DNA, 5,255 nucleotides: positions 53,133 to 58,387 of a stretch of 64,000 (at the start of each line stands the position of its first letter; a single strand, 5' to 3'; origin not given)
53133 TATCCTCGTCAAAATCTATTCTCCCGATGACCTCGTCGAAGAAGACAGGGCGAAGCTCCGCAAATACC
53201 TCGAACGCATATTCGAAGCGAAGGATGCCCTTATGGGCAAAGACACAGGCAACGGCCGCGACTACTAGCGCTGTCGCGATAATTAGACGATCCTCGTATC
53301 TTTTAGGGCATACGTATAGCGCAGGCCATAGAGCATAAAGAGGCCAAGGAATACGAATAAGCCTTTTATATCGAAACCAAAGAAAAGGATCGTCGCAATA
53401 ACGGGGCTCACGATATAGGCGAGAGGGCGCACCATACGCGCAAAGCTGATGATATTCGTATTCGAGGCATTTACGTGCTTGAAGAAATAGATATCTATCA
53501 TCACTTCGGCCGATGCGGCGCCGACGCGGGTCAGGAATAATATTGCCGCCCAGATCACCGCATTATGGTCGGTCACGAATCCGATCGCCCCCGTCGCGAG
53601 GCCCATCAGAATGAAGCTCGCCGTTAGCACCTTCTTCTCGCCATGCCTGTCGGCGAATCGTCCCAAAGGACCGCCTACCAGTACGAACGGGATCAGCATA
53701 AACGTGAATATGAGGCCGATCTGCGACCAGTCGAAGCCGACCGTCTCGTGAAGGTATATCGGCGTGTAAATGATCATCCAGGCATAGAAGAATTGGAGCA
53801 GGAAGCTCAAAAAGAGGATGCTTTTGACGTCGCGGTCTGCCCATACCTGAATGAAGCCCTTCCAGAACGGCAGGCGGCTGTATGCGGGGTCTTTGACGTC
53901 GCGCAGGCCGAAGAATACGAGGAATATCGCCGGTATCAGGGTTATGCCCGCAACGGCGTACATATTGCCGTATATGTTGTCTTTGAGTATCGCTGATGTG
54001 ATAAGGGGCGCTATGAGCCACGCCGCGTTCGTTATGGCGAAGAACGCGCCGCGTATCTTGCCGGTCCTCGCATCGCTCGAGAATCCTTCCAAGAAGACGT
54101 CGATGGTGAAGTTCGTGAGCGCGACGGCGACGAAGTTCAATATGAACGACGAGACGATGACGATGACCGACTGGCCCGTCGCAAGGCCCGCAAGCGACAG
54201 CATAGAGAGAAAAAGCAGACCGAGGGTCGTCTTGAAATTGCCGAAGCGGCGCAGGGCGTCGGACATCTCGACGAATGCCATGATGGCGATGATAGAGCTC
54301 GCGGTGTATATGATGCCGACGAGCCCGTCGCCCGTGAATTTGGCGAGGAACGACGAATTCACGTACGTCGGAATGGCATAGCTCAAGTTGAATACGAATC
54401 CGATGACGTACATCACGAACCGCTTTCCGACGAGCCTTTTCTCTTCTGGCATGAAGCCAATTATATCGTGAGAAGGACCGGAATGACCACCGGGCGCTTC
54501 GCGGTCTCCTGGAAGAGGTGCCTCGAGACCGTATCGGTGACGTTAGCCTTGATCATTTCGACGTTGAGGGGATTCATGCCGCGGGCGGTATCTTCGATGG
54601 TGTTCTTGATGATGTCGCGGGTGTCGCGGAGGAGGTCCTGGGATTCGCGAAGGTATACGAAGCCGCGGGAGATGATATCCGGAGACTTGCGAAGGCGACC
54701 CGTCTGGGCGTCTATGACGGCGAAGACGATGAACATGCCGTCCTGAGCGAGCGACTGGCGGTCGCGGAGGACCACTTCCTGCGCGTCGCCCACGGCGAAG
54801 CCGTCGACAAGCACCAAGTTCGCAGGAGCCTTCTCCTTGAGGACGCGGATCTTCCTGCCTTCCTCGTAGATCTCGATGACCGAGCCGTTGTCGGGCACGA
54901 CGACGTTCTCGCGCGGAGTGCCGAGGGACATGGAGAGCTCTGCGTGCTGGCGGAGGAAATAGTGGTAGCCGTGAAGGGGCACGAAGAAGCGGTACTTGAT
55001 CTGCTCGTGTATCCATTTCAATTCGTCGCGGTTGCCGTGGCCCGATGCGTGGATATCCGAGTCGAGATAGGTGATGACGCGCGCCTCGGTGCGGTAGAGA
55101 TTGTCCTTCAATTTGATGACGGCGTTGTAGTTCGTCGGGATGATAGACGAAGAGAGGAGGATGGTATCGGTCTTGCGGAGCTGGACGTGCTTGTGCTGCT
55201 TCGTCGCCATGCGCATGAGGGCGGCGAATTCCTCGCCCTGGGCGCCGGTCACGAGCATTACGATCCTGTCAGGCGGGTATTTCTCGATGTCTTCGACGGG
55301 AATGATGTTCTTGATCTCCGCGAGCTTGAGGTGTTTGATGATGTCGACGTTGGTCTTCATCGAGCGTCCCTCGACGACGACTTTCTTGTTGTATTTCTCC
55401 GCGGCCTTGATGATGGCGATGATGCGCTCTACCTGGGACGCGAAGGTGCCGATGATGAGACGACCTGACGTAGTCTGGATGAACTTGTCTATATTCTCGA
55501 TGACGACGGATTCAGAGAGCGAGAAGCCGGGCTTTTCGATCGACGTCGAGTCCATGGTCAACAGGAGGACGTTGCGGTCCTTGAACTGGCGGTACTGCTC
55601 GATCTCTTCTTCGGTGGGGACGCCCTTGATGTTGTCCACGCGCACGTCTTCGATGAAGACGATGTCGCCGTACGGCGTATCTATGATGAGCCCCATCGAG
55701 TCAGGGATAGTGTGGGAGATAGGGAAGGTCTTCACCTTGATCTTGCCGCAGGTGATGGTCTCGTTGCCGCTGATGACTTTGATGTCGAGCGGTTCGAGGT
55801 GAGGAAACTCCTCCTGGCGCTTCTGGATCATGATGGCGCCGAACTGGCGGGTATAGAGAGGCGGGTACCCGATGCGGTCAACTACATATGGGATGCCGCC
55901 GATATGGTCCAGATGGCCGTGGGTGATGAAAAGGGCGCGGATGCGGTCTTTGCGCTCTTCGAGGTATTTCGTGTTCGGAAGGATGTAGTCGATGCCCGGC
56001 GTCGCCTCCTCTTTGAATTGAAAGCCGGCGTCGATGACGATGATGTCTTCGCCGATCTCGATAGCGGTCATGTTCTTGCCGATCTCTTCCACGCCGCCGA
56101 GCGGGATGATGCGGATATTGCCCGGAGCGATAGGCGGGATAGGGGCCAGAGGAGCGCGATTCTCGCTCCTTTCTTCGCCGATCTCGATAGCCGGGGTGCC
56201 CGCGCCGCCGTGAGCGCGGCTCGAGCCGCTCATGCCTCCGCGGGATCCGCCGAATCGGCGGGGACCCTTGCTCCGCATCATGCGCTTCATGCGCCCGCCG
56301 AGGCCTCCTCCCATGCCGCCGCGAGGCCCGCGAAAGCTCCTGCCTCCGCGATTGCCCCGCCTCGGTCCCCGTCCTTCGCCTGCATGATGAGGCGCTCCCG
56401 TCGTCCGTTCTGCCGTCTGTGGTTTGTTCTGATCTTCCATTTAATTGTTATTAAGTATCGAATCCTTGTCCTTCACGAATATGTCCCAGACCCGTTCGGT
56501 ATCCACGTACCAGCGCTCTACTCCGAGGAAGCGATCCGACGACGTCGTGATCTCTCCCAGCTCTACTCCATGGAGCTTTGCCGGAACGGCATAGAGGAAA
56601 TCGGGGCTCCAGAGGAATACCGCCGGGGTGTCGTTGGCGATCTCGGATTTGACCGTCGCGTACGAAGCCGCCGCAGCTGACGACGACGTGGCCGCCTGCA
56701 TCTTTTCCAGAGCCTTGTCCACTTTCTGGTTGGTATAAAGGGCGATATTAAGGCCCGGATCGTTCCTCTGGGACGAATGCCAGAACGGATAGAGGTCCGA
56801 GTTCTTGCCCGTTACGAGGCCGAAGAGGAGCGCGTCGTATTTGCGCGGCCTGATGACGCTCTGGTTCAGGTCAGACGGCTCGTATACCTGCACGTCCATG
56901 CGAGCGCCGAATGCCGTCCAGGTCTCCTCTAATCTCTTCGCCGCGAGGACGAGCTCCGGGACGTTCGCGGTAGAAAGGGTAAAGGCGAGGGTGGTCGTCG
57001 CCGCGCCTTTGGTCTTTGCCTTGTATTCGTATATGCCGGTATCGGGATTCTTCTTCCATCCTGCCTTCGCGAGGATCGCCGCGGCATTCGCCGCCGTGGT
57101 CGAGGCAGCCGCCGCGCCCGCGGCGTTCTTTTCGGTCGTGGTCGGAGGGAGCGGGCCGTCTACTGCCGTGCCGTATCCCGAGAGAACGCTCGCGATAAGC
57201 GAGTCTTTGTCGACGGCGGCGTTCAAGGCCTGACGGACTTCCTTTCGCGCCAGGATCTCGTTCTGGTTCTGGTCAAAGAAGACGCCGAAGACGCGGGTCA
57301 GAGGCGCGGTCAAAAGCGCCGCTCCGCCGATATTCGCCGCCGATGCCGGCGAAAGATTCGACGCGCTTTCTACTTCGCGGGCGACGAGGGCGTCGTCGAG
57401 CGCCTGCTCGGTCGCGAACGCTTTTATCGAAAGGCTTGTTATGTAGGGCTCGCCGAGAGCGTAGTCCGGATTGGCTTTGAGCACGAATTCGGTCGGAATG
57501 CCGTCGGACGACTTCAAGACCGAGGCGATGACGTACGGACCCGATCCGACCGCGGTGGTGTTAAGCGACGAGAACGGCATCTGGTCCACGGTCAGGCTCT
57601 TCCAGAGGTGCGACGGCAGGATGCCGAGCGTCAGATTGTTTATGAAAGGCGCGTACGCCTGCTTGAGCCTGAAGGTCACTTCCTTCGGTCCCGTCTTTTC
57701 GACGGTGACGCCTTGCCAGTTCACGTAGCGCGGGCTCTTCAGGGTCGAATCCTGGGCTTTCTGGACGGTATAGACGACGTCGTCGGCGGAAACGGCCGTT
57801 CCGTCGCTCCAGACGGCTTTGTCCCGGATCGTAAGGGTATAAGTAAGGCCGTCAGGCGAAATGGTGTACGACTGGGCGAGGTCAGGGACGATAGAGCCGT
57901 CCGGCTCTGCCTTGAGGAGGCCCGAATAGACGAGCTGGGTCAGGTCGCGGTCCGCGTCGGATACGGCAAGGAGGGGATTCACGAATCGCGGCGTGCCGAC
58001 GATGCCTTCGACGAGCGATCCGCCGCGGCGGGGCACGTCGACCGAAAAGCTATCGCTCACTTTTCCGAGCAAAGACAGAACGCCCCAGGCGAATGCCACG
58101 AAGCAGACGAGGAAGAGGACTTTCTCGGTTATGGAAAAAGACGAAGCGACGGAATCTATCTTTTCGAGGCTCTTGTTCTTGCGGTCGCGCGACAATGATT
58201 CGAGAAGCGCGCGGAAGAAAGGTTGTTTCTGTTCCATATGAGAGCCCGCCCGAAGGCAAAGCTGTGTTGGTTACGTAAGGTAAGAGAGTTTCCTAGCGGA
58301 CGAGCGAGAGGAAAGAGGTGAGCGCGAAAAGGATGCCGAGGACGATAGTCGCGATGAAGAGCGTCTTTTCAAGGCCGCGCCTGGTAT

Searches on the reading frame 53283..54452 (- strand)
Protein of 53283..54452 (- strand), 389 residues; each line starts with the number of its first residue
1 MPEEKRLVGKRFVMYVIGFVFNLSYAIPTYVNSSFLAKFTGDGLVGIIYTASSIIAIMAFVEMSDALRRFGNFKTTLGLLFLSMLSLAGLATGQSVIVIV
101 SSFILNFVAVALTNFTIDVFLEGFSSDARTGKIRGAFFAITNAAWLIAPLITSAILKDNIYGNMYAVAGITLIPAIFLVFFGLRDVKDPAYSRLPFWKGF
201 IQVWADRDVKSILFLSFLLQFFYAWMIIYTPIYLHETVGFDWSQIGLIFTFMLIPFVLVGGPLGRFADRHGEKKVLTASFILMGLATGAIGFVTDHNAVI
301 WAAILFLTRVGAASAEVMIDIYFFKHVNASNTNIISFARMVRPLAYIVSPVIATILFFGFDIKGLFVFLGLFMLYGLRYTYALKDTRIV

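Call 30: search_protein_families(library=pfam, proteins=[window:53283-54452:-], max_evalue=0.00001)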
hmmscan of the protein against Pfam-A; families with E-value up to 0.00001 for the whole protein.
window:53283-54452:- (389 aa): 1 family
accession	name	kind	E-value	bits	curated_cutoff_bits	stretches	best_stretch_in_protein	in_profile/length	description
PF07690.21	MFS_1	-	2.3e-21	76.6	33.4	2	213-376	2-164/347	Major Facilitator Superfamily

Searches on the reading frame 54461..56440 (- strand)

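Call 30: search_protein_families(library=pfam, proteins=[window:54461-56440:-], max_evalue=0.00001)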
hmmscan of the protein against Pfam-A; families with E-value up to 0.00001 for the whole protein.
window:54461-56440:- (659 aa): 4 families
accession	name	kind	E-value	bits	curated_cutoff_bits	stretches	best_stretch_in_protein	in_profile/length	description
PF22505.1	RNase_J_b_CASP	-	3.4e-36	124.2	27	1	326-448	2-126/126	Ribonuclease J, beta-CASP domain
PF17770.6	RNase_J_C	-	1e-25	91.1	23.8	1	557-659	1-102/102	Ribonuclease J C-terminal domain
PF00753.33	Lactamase_B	-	2.3e-11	44.4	22.7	1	123-225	7-111/196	Metallo-beta-lactamase superfamily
PF12706.13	Lactamase_B_2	-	1.6e-09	38.1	27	1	134-267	3-144/200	Beta-lactamase superfamily domain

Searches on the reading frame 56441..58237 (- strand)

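Call 30: search_protein_families(library=pfam, proteins=[window:56441-58237:-], max_evalue=0.00001)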
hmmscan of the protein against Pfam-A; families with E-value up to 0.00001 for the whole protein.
window:56441-58237:- (598 aa): 1 family
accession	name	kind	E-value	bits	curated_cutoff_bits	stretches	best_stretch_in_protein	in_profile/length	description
PF00496.27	SBP_bac_5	-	2.8e-59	201.5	32.4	1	116-488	2-360/368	Bacterial extracellular solute-binding proteins, family 5 Middle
